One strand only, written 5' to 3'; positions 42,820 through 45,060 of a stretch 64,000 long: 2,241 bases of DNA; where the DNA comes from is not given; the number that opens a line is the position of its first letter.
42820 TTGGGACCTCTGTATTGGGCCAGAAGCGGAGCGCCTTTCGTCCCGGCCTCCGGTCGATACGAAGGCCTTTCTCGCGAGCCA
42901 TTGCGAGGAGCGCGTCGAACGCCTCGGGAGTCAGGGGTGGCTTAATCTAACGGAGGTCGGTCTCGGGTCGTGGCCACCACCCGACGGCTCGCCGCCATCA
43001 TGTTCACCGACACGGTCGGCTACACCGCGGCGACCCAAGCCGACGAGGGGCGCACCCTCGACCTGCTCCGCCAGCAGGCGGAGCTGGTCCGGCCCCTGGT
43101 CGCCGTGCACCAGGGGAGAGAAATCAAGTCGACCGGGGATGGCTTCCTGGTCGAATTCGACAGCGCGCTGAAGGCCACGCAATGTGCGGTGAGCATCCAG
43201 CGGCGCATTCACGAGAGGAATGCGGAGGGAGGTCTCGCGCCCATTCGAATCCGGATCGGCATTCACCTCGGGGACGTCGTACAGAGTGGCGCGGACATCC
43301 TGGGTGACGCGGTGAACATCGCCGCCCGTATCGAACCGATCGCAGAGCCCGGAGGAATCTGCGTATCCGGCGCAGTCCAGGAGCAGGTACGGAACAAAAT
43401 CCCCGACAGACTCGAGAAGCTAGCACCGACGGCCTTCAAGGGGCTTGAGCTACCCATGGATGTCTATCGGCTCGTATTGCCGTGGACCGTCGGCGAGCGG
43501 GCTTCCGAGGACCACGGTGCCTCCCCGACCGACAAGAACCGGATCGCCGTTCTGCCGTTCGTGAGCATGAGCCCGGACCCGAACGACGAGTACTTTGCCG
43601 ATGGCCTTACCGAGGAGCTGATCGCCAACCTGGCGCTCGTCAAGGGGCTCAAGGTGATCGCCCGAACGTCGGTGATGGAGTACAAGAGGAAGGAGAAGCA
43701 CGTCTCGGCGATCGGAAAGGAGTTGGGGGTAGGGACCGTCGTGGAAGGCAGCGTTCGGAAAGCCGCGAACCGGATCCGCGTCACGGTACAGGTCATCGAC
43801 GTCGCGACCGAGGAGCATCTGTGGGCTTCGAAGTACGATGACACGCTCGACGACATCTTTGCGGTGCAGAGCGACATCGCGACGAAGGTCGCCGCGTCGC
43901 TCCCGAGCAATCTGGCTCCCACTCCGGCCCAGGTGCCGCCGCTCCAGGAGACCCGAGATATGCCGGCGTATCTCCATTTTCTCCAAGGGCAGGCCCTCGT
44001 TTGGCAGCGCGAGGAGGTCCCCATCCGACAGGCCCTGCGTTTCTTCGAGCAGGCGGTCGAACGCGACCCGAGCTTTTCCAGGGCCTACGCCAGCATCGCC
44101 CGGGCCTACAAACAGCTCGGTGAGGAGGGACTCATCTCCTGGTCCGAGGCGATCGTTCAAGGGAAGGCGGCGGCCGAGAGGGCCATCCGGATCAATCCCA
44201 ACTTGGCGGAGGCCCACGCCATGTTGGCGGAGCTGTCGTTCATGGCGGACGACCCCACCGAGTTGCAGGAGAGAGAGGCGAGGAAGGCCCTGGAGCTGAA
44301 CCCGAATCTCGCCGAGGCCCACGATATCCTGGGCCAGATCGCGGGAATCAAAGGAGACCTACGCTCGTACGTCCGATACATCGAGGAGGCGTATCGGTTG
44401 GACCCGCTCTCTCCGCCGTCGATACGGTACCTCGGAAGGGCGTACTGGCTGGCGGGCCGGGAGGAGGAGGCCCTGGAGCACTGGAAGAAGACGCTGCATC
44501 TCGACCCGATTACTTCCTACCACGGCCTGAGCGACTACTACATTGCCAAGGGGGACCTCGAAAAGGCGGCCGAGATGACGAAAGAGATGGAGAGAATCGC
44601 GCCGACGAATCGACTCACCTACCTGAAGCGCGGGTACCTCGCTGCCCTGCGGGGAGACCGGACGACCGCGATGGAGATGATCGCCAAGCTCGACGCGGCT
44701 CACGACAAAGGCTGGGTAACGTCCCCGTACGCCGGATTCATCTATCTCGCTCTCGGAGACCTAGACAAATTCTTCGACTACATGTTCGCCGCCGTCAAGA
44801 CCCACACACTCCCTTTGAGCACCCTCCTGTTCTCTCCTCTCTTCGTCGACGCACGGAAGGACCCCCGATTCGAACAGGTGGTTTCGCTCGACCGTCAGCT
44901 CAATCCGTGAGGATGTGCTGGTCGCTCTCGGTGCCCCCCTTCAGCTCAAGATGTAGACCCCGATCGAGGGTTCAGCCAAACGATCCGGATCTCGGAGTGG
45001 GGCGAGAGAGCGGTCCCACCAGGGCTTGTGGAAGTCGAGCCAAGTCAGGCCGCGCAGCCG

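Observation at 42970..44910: Bacterial-type class III nucleotidyl cyclase-TolB_N-TPR protein in an archaeal accessory region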

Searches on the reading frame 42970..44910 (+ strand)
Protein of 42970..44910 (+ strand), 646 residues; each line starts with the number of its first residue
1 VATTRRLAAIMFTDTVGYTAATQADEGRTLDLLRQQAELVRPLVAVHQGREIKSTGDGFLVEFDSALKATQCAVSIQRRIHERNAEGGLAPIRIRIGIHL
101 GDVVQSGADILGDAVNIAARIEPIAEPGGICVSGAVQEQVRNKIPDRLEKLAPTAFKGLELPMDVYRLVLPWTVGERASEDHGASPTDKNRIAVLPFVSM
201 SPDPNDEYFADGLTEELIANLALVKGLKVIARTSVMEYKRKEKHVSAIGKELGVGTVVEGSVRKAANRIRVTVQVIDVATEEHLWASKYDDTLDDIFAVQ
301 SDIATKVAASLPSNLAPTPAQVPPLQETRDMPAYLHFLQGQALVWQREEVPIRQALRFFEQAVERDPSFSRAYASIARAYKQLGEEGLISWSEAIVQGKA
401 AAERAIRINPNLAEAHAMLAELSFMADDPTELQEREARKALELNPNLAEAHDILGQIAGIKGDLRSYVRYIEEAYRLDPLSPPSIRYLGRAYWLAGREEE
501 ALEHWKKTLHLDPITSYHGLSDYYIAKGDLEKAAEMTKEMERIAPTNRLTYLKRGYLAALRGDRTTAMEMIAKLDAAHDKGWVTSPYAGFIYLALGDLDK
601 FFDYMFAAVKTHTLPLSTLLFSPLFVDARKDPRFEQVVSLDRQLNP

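Call 3: search_protein_families(library=pfam, proteins=[window:42970-44910:+], max_evalue=0.01)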
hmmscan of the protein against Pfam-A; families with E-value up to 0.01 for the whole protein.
window:42970-44910:+ (646 aa): 13 families
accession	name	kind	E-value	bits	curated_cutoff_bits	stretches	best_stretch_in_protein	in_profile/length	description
PF13431.12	TPR_17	-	6.3e-15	54.6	24.4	0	358-385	1-28/34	Tetratricopeptide repeat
PF00211.25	Guanylate_cyc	-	4.1e-13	49.8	21.9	1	8-141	9-156/183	Adenylate and Guanylate cyclase catalytic domain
PF13414.12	TPR_11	-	4.7e-11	42.6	26.8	0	438-456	18-36/42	TPR repeat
PF00515.34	TPR_1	-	1.6e-08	34.5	27.8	0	488-513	7-32/34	Tetratricopeptide repeat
PF07719.23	TPR_2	-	1.7e-08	34.4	27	1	486-513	5-32/34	Tetratricopeptide repeat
PF14559.12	TPR_19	-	1.1e-07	32.5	25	0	353-385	8-40/68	Tetratricopeptide repeat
PF13181.12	TPR_8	-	1.8e-07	31.2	25.7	0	515-538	2-25/34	Tetratricopeptide repeat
PF13428.12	TPR_14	-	1.9e-07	31.5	23.5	0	486-513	5-32/44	Tetratricopeptide repeat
PF23914.1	TPR_CcmH_CycH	-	0.00039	20.7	42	0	398-464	69-137/158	Cytochrome c-type biogenesis protein H TPR domain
PF07721.20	TPR_4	-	0.001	19.9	27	0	488-505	7-24/26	Tetratricopeptide repeat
PF04052.18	TolB_N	-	0.0045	17.5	22.4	1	189-283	12-105/106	TolB amino-terminal domain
PF13424.12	TPR_12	-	0.0048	17.5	30.1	1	499-539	27-70/77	Tetratricopeptide repeat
PF13374.12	TPR_10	-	0.0077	16.7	27.5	0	487-510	7-30/42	Tetratricopeptide repeat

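Call 5: search_protein_families(library=padloc, proteins=[window:42970-44910:+], max_evalue=0.01)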
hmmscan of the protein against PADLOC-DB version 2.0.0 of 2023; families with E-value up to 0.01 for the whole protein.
window:42970-44910:+ (646 aa): 1 family
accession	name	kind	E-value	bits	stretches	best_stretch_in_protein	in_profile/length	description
PDLC00734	PycC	-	3.2e-08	31.1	1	5-142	187-346/374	Pycsar cyclase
